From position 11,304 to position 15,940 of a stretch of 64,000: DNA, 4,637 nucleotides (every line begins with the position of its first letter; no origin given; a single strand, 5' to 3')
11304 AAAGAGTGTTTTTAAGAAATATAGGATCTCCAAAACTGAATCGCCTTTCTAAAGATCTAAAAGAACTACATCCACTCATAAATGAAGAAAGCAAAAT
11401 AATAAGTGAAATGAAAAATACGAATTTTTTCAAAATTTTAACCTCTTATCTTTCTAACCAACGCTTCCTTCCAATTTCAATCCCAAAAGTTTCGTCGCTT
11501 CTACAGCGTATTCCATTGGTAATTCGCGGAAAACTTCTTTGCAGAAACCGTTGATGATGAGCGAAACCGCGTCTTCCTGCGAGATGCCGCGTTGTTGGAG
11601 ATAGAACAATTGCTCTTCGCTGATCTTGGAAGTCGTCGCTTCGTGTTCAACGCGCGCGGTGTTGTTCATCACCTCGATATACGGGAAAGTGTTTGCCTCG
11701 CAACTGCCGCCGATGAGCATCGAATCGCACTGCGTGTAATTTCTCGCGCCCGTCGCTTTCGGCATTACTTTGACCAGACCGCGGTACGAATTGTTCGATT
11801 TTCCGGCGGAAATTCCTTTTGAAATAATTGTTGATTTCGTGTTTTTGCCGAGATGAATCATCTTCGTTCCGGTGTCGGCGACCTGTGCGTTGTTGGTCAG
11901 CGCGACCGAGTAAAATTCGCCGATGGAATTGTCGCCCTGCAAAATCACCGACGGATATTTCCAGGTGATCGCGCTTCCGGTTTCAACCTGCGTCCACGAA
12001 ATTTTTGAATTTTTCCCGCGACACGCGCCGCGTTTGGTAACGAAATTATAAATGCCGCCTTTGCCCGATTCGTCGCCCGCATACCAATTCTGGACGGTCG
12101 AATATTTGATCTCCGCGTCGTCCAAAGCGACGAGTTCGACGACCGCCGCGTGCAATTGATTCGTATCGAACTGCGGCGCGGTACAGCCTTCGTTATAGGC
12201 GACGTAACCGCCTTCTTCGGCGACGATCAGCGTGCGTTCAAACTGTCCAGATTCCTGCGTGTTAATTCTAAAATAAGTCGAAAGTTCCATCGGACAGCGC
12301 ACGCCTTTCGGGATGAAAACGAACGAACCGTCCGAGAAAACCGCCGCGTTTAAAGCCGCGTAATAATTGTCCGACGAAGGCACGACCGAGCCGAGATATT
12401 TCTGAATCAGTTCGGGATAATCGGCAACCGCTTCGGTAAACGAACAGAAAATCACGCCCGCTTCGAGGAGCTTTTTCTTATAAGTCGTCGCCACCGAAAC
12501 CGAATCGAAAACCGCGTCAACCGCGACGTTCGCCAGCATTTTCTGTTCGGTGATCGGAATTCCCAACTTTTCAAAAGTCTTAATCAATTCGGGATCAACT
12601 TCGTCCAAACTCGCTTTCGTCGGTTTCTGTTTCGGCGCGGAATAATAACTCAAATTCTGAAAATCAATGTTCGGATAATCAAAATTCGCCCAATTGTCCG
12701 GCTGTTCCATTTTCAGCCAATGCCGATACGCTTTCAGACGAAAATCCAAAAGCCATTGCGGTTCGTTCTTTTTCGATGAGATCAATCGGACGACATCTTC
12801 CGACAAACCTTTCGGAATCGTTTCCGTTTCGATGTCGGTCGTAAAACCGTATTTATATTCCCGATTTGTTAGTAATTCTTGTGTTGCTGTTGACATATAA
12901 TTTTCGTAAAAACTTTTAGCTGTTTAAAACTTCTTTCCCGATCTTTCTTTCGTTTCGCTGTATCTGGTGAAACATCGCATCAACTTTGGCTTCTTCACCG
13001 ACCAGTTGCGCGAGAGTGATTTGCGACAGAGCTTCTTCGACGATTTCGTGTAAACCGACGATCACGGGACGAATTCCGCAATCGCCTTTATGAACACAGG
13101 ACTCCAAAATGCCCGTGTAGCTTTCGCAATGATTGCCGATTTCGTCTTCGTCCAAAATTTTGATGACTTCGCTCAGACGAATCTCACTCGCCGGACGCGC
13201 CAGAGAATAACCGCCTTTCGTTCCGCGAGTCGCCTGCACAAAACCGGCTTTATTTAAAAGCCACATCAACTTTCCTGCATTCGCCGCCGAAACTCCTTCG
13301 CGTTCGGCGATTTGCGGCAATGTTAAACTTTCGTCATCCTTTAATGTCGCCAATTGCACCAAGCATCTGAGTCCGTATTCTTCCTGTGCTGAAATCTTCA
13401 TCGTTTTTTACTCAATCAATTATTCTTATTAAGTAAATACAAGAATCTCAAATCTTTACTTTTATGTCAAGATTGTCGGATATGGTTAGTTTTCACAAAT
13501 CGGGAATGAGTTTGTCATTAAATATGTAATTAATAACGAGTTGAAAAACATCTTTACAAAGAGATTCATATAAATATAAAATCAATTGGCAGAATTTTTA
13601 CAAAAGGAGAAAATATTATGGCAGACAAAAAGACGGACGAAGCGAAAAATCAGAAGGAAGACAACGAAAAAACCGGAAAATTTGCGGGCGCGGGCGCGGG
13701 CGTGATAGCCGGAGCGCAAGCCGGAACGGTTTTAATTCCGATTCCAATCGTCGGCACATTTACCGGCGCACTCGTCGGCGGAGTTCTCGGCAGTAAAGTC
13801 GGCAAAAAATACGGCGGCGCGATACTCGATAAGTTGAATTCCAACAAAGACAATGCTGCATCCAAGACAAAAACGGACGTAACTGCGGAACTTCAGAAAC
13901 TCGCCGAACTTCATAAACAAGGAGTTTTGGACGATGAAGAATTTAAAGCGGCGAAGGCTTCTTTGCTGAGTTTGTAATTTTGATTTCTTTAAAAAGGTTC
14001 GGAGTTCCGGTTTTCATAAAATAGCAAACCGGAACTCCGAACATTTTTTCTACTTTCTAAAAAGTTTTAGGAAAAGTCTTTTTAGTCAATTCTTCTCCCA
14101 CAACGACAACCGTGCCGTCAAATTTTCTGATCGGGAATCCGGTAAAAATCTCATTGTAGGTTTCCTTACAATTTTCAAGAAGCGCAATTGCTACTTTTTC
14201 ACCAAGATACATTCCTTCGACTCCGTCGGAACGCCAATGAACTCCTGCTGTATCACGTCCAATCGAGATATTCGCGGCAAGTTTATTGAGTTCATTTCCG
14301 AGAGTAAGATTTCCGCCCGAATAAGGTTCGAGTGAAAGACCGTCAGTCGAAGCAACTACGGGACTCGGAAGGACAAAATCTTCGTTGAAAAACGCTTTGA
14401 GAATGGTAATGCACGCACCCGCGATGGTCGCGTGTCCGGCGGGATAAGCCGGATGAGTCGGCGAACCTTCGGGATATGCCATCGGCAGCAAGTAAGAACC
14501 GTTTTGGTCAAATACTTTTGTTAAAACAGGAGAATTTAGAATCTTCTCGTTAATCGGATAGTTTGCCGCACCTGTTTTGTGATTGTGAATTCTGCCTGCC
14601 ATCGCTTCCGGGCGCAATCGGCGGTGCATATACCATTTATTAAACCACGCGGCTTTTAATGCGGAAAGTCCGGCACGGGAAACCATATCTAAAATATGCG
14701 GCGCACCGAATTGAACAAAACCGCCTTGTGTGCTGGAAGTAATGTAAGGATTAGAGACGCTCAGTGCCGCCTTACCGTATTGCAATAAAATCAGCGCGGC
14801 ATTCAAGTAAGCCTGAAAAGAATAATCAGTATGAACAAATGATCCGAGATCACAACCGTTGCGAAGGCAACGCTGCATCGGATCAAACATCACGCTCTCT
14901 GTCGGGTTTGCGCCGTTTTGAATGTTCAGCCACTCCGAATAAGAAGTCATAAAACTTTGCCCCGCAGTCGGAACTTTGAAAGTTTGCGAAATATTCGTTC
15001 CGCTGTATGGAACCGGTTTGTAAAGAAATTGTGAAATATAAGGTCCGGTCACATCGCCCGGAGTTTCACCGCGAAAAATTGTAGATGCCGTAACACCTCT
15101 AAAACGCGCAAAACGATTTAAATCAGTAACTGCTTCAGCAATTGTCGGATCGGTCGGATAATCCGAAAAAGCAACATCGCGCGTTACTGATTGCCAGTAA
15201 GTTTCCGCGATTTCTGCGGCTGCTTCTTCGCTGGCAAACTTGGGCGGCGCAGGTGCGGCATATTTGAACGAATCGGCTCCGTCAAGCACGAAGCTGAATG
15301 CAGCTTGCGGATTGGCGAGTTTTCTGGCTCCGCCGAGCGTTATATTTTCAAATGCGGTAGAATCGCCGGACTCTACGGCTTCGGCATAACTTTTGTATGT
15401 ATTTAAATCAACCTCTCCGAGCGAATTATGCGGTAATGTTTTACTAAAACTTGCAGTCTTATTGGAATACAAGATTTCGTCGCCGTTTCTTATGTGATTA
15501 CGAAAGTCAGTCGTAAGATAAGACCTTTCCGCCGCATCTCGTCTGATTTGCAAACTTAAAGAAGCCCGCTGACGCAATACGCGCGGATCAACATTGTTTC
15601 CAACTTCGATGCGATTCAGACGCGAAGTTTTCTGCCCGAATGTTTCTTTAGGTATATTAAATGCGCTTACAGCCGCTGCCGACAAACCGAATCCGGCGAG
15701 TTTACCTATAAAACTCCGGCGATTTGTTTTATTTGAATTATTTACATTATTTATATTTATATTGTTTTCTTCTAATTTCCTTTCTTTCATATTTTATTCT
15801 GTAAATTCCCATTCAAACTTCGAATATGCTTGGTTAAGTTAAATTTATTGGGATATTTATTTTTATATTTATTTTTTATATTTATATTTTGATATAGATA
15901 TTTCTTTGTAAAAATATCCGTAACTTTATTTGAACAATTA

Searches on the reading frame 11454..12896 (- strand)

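Call 19: search_protein_families(library=pfam, proteins=[window:11454-12896:-])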
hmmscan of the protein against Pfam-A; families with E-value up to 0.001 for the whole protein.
window:11454-12896:- (480 aa): 2 families
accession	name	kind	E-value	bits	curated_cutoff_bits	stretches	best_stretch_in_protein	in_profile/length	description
PF01458.23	SUFBD_core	-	2.5e-79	266.4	27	1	209-451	1-232/232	SUF system FeS cluster assembly, SufBD core domain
PF19295.5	SufBD_N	-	1.2e-12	48.3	23.5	1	135-201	100-166/172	SufBD protein N-terminal region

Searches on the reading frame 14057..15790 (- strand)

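Call 19: search_protein_families(library=pfam, proteins=[window:14057-15790:-])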
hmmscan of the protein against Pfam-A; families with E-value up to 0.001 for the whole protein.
window:14057-15790:- (577 aa): 1 family
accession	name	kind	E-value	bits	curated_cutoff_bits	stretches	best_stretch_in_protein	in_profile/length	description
PF01569.27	PAP2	-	5.1e-07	29.9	27.2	1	385-537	20-121/130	PAP2 superfamily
